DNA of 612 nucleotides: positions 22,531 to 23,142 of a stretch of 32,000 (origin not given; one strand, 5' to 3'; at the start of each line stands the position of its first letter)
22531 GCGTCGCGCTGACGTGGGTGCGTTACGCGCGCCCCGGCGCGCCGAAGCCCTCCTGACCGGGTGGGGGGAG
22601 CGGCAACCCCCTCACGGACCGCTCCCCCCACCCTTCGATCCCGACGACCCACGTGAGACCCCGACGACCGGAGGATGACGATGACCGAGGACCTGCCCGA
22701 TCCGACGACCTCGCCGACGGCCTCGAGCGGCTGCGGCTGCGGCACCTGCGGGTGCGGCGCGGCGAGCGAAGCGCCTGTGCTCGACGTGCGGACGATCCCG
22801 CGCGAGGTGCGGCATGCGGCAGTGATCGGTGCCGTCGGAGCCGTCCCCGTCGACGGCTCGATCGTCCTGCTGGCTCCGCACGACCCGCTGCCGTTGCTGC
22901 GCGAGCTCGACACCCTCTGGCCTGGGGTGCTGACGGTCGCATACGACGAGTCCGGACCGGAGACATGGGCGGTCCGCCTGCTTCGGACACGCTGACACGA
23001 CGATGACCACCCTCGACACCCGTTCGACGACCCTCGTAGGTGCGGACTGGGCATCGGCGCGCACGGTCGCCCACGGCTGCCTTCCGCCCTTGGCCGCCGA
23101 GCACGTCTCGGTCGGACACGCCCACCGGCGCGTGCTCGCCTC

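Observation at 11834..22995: Two paralogous four-cysteine, Cys/Gly-tailed DUF2249-like proteins bracket the narGHJI-narK island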

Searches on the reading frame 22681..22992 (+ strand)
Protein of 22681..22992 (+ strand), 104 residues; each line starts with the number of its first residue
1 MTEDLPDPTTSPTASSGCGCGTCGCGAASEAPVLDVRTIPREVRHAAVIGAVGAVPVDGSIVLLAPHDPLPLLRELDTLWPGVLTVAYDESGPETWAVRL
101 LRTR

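Call 6: search_protein_families(library=pfam, proteins=[window:22681-22992:+], max_evalue=1)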
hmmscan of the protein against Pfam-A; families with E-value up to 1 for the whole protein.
window:22681-22992:+ (104 aa): 1 family
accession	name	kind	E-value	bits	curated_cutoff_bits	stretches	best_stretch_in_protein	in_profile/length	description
PF10006.14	DUF2249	-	1.8e-18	66.6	29.5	1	33-100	1-68/70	Uncharacterized conserved protein (DUF2249)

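Call 7: search_protein_families(library=ncbifam, proteins=[window:22681-22992:+], max_evalue=1)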
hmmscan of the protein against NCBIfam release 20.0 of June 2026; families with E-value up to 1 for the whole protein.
window:22681-22992:+ (104 aa): 0 families

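Call 19: find_homologous_proteins(query=window:22681-22992:+, max_evalue=0.001)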
Query window:22681-22992:+ (104 aa): 18 proteins with E <= 0.001 among 43 candidates.
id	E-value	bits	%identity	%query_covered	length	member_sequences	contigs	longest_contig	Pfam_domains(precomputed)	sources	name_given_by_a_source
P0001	1.5e-62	226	100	100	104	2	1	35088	PF10006.15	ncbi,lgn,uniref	ncbi:DUF2249 domain-containing protein [Longivirga aurantiaca]|uniref:DUF2249 domain-containing prot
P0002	3.5e-52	193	86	100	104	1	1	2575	PF10006.15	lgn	-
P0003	5.5e-52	192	87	100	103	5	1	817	PF10006.15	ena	-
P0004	7.0e-52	192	80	100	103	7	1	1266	PF10006.15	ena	-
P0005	8.9e-52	192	86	100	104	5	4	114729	PF10006.15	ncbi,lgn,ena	ncbi:MAG: DUF2249 domain-containing protein [Candidatus Nanopelagicales bacterium]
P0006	2.2e-48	181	76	100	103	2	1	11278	PF10006.15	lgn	-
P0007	1.7e-33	133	71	86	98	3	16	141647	PF10006.15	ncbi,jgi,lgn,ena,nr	ncbi:MAG: DUF2249 domain-containing protein [Actinobacteria bacterium]|jgi:uncharacterized protein (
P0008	4.6e-33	132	61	100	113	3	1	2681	PF10006.15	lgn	-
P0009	2.0e-32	129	67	87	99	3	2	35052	PF10006.15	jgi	jgi:uncharacterized protein (DUF2249 family)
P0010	1.1e-31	127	57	99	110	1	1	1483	PF10006.15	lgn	-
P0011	1.3e-31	127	55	100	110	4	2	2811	PF10006.15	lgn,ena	-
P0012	2.3e-31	126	60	98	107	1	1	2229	PF10006.15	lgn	-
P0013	7.7e-31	124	53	98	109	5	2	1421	PF10006.15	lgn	-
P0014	1.1e-28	118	68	70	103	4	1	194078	PF10006.15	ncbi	ncbi:MAG: DUF2249 domain-containing protein [Candidatus Nanopelagicales bacterium]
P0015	2.3e-27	113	60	93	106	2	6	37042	PF10006.15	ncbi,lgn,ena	-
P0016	3.2e-26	110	62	73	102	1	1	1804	PF10006.15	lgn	-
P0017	5.8e-18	83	49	85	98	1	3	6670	PF10006.15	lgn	-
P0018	1.1e-14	72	47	91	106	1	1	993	PF10006.15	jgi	-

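Call 23: search_solved_structures(query=A1, max_evalue=1, show_alignments=3)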
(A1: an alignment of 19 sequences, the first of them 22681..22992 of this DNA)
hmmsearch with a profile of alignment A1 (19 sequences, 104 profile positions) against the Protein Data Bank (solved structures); distinct sequences matched with E-value up to 1: 0.

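Call 24: find_related_loci(query=A1, collection=genome_contigs, flank=10000)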
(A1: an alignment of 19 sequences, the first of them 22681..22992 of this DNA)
Query A1 (104 aa) in genome_contigs; peptide patterns used: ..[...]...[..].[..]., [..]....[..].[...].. (x = any residue, [..] = any of these).
400 stretches matched a pattern; 373 encode a relative of the query (tblastn E <= 1e-3); the best 80 are kept; 80 distinct loci.
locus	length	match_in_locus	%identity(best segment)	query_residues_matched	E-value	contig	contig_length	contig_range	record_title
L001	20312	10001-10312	86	1-104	1e-43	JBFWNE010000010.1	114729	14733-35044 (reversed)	MAG: Candidatus Nanopelagicales bacterium isolate CA_2019_TPBF_105 NODE_1518_length_114729_cov_8.159919_TPBF, whole geno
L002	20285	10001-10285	63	11-104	2e-32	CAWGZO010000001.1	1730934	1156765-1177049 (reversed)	MAG: uncultured Actinomycetota bacterium isolate MFD09730.bin.2.34 genome assembly, contig: contig_10792, whole genome s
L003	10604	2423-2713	60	6-102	3e-30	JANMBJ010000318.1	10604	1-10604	MAG: Candidatus Nanopelagicales bacterium isolate OTE_1_metabat_352 OTE_1_k141_3839990, whole genome shotgun sequence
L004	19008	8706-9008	51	3-102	3e-27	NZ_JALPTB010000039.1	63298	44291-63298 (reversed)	Rhodococcus sp. HM1 NODE_39_length_63298_cov_12.3096, whole genome shotgun sequence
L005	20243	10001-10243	57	22-102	5e-27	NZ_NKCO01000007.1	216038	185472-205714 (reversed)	Mycobacterium neumannii strain CECT 8766 NODE_7, whole genome shotgun sequence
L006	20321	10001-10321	51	1-102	2e-26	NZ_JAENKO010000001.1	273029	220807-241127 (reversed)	Tomitella cavernea strain JCM 18542 Scaffold1_1, whole genome shotgun sequence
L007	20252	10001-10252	55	19-102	4e-26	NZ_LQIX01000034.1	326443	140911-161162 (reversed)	Mycobacterium sp. GA-1199 GCID_NTM_00017_NODE_4.ctg_1, whole genome shotgun sequence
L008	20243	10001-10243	56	22-102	4e-26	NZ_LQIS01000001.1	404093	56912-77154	Mycobacterium sp. GA-1285 GCID_NTM_00012_NODE_1.ctg_1, whole genome shotgun sequence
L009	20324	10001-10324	54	3-104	1e-32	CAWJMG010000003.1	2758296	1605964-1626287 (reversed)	MAG: uncultured Actinomycetes bacterium isolate MFD02832.bin.1.159 genome assembly, contig: contig_7793, whole genome sh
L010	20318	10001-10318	50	1-103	5e-26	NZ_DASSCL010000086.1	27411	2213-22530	MAG: Nocardioides sp. isolate SMAG_U920 k141_964126, whole genome shotgun sequence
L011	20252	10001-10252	54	19-102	7e-26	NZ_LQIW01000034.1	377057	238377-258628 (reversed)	Mycobacterium sp. IS-1590 GCID_NTM_00016_NODE_4.ctg_1, whole genome shotgun sequence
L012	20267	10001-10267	71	15-103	1e-25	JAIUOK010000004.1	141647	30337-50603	MAG: Actinomycetota bacterium isolate NANO1 spades-bin.50~NODE_465_length_141647_cov_1.48221, whole genome shotgun seque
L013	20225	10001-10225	59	22-96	8e-26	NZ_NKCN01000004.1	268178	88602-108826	Mycobacterium lehmannii strain CECT 8763 NODE_4, whole genome shotgun sequence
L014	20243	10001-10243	56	22-102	8e-26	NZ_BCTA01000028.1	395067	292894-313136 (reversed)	Mycolicibacterium novocastrense strain JCM18114, whole genome shotgun sequence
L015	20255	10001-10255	54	19-102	2e-25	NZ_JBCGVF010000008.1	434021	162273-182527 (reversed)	Mycobacterium neumannii strain EM#85 Scaffold_8, whole genome shotgun sequence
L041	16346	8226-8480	51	15-102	1e-23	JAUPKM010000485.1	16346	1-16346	MAG: Actinomycetota bacterium isolate erpe_2018_pw_0hr_WHONDRS-PP48-000085_B_bin.27 scaffold_1456216, whole genome shotg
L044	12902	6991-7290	58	3-104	2e-23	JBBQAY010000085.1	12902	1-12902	MAG: Candidatus Nanopelagicales bacterium isolate Co_metawrap_1425 Cmw_1425_k141_7365764_length_12902_cov_7.9978, whole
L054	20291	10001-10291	61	6-104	2e-24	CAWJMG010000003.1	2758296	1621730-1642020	MAG: uncultured Actinomycetes bacterium isolate MFD02832.bin.1.159 genome assembly, contig: contig_7793, whole genome sh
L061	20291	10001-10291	61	6-104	5e-24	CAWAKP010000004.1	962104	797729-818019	MAG: uncultured Actinomycetota bacterium isolate MFD02134.bin.1.261 genome assembly, contig: contig_21809, whole genome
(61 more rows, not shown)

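Call 29: search_protein_representatives(alignment_id=A1)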
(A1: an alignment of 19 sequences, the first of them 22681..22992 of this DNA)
Query: 19 sequences, 104 profile positions. Proteins with E-value up to 0.001 (for the whole library): 1314; up to 1e-10: 328; up to 1e-30: 9. The best 150 are listed.
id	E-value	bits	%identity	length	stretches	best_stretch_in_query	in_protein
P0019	2.9e-46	172.1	-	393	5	31-103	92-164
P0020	2.2e-43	162.8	-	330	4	31-103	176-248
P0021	1.2e-40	154.0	-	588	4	33-103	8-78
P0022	6.1e-39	148.6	-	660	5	37-102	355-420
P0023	1.5e-34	134.5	-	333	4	13-100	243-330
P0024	2.4e-33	130.6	-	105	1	1-103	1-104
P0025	4.4e-33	129.8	-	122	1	12-103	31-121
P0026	1.9e-32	127.7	-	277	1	10-101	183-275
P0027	9.3e-31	122.3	-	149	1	10-102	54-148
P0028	3.7e-30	120.4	-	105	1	6-103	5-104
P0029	3.4e-29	117.3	-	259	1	5-103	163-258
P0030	4.3e-29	117.0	-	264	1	8-102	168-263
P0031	7.6e-29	116.2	-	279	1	4-103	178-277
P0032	9.8e-29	115.8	-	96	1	13-103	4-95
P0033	1.1e-28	115.7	-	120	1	10-102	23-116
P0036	1.8e-28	115.0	-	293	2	18-102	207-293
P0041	3.7e-28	113.9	-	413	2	31-103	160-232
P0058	1.4e-26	108.9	-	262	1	21-103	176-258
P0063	2.8e-26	107.9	-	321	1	11-103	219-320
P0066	3.7e-26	107.5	-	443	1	10-102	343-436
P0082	6.0e-25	103.6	-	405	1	21-103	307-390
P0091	1.0e-24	102.8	-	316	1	10-102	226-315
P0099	7.1e-24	100.2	-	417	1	12-102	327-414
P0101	9.6e-24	99.8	-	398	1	13-100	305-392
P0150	3.2e-20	88.4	-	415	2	21-103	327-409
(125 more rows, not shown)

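Call 31: predict_structure(alignment_id=A1)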
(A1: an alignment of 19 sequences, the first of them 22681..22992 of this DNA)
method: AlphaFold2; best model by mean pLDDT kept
length: 104 residues; sequences in the alignment: 19
mean_pLDDT: 79.1   pTM: 0.63
mean pLDDT of the five models: 79.1, 78.5, 78.2, 77.0, 75.4
residues with pLDDT >= 90: 59; 70-90: 16; 50-70: 8; < 50: 21
segments of 3 or more residues with pLDDT < 50: 10-27
pLDDT, mean of each block of 10 residues (from residue 1): 52 41 49 92 92 93 91 92 93 91 93
secondary structure, 60 per line:
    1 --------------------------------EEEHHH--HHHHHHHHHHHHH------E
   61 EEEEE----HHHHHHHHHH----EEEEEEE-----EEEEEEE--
elements in order: E33-35 H41-53 E60-65 H70-79 E84-90 E96-102

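Call 37: search_protein_families(library=pfam, proteins=[L005:5086-7656:-, L005:7653-8741:-, L005:8734-9375:-, L005:9491-10249:+, L054:11486-11686:+, L054:11683-12924:+, L054:12921-13433:+, L041:8931-9224:+, L041:9275-9607:+, L041:8491-8919:+], max_evalue=0.01)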
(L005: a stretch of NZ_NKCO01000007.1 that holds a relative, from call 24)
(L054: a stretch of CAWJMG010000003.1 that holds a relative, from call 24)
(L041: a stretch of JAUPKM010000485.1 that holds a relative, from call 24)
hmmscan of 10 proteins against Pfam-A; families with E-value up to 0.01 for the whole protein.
L005:5086-7656:- (856 aa): 5 families
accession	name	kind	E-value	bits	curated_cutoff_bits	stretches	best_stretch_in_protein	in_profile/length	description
PF07732.21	Cu-oxidase_3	-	2.7e-13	50.4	21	1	599-708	2-117/119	Multicopper oxidase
PF07731.20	Cu-oxidase_2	-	6.4e-08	32.9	20.4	1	664-707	95-135/137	Multicopper oxidase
PF13473.12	Cupredoxin_1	-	3.7e-06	27.3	27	1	448-516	16-79/104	Cupredoxin-like domain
PF23509.1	MSMEG_3727_PQQ-assoc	-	0.0011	18.9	27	0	802-852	85-135/152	MSMEG_3727, PQQ-associated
PF00127.26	Copper-bind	-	0.0017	19.2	21.2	0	636-705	27-98/99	Copper binding proteins, plastocyanin/azurin family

L005:7653-8741:- (362 aa): 0 families

L005:8734-9375:- (213 aa): 10 families
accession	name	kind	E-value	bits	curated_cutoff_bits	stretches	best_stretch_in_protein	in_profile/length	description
PF12802.13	MarR_2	-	1.6e-06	28.6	27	1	3-59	3-60/61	MarR family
PF12840.13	HTH_20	-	8.9e-06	26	27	1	7-51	6-50/51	Helix-turn-helix domain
PF25212.1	HVO_A0114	-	0.00031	20.9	27.6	1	3-55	20-72/84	HVO_A0114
PF09339.16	HTH_IclR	-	0.00038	20.6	22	1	8-51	6-50/52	IclR helix-turn-helix domain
PF01022.26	HTH_5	-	0.00066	19.9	22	1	27-50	23-46/47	Bacterial regulatory protein, arsR family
PF01726.22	LexA_DNA_bind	-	0.0022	18.2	23.7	0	26-53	32-60/65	LexA DNA binding domain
PF03444.21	HrcA_DNA-bdg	-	0.0022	18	21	0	17-58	21-62/79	Winged helix-turn-helix transcription repressor, HrcA DNA-binding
PF04703.18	FaeA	-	0.0029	18.3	20.7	1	10-53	5-49/62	FaeA-like protein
PF01978.25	TrmB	-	0.005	17.1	25.6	0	19-68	22-64/68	Sugar-specific transcriptional regulator TrmB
PF25213.1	HVO_A0261_N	-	0.0063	16.8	35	0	4-53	10-58/86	HVO_A0261 N-terminal domain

L005:9491-10249:+ (252 aa): 2 families
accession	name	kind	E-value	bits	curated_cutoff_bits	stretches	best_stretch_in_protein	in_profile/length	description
PF10006.14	DUF2249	-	4.2e-24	84.6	29.5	1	182-251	1-70/70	Uncharacterized conserved protein (DUF2249)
PF01814.28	Hemerythrin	-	1.6e-11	45.2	25.3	1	18-140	3-126/127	Hemerythrin HHE cation binding domain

L054:11486-11686:+ (66 aa): 0 families

L054:11683-12924:+ (413 aa): 0 families

L054:12921-13433:+ (170 aa): 1 family
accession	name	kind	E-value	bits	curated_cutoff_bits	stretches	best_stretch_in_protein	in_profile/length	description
PF01814.28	Hemerythrin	-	7.2e-14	52.8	25.3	1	16-139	4-127/127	Hemerythrin HHE cation binding domain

L041:8931-9224:+ (97 aa): 2 families
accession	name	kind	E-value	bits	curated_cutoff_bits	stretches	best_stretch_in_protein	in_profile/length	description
PF00355.32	Rieske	-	1.1e-16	60.9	20.3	1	5-84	9-88/88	Rieske [2Fe-2S] domain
PF13806.12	Rieske_2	-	8.9e-11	42.1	27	1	2-94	6-103/104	Rieske-like [2Fe-2S] domain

L041:9275-9607:+ (110 aa): 1 family
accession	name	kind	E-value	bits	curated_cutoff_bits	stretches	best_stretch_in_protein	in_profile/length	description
PF07883.17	Cupin_2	-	0.0058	16.7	27.2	0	43-94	4-56/70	Cupin domain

L041:8491-8919:+ (142 aa): 1 family
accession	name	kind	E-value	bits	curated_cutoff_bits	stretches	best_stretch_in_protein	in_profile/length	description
PF01814.28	Hemerythrin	-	1.3e-15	58.4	25.3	1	12-125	2-127/127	Hemerythrin HHE cation binding domain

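Call 38: search_protein_families(library=ncbifam, proteins=[L005:8734-9375:-, L005:5086-7656:-, L005:7653-8741:-, L005:9491-10249:+, L054:11683-12924:+], max_evalue=0.01)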
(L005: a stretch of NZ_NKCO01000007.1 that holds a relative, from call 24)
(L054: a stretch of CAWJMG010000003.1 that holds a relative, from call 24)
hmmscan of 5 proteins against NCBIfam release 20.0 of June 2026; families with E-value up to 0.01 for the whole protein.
L005:8734-9375:- (213 aa): 5 families
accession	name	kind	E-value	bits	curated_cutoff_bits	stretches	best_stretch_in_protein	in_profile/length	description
NF040939.2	trans_reg_lrs14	equivalog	7.8e-06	25.9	90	1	9-69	25-86/103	Lrs14 family HTH-type transcriptional regulator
NF053606.1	Sta1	subfamily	2.8e-05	24.1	80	1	4-70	19-85/100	Sta1 family transcriptional regulator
NF033788.1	HTH_metalloreg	subfamily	6.3e-05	22.7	55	1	6-54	12-60/77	metalloregulator ArsR/SmtB family transcription factor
NF053602.1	Phr_regulator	exception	0.0039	16.8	320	1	23-66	29-71/191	heat shock transcription regulator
TIGR02702.1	SufR_cyano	equivalog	0.0053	16.5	178.8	1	15-71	11-67/208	iron-sulfur cluster biosynthesis transcriptional regulator SufR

L005:5086-7656:- (856 aa): 6 families
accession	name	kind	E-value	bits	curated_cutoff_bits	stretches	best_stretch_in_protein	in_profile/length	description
TIGR02376.1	Cu_nitrite_red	equivalog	6.9e-52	176.8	296.3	1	582-853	16-312/326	copper-containing nitrite reductase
TIGR01480.1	copper_res_A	subfamily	1.2e-10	40.5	478.95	1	592-724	45-181/593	copper resistance system multicopper oxidase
TIGR03388.1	ascorbase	equivalog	2.8e-06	26.3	614.8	1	616-709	24-123/542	L-ascorbate oxidase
NF051440.1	CuResCopIPSEAE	equivalog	0.00035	20.4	280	1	422-506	8-89/180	copper-resistant cuproprotein CopI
TIGR04339.1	PQQ_MSMEG_3727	hypoth_equivalog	0.0056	16.4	75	0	802-852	84-134/151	MSMEG_3727 family PQQ-associated protein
NF008205.1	PRK10965.1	equivalog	0.0064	15.4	525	0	590-705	43-163/529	multicopper oxidase CueO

L005:7653-8741:- (362 aa): 0 families

L005:9491-10249:+ (252 aa): 1 family
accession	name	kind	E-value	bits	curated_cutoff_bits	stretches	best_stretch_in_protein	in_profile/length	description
TIGR03652.1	FeS_repair_RIC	equivalog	0.0014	18.4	204.7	0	19-107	74-171/216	iron-sulfur cluster repair di-iron protein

L054:11683-12924:+ (413 aa): 0 families

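Call 43: find_encoding_contigs(protein=P0024, flank=10000, max_places=3)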
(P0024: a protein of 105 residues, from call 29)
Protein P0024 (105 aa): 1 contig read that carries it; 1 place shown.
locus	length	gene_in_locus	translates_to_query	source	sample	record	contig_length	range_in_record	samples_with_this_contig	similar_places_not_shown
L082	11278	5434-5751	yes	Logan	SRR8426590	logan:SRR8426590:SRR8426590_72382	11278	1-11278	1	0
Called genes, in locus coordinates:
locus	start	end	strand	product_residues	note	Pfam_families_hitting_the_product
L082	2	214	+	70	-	?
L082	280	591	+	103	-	PF10006:DUF2249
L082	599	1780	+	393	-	PF03453:MoeA_N, PF00994:MoCF_biosynth, PF03454:MoeA_C (weak)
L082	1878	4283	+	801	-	PF00486:Trans_reg_C, PF25199:nSTAND_NTPase5 (faint), PF13401:AAA_22 (weak)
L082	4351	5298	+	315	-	PF02574:S-methyl_trans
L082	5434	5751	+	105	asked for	PF10006:DUF2249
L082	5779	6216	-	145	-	PF01047:MarR (weak), PF12802:MarR_2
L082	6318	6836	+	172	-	PF00903:Glyoxalase, PF13669:Glyoxalase_4 (weak), PF18029:Glyoxalase_6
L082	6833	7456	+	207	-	PF02230:Abhydrolase_2 (weak)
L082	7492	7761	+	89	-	PF26604:CBU_0592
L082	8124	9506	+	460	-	PF01547:SBP_bac_1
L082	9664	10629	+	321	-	PF00528:BPD_transp_1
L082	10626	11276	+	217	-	?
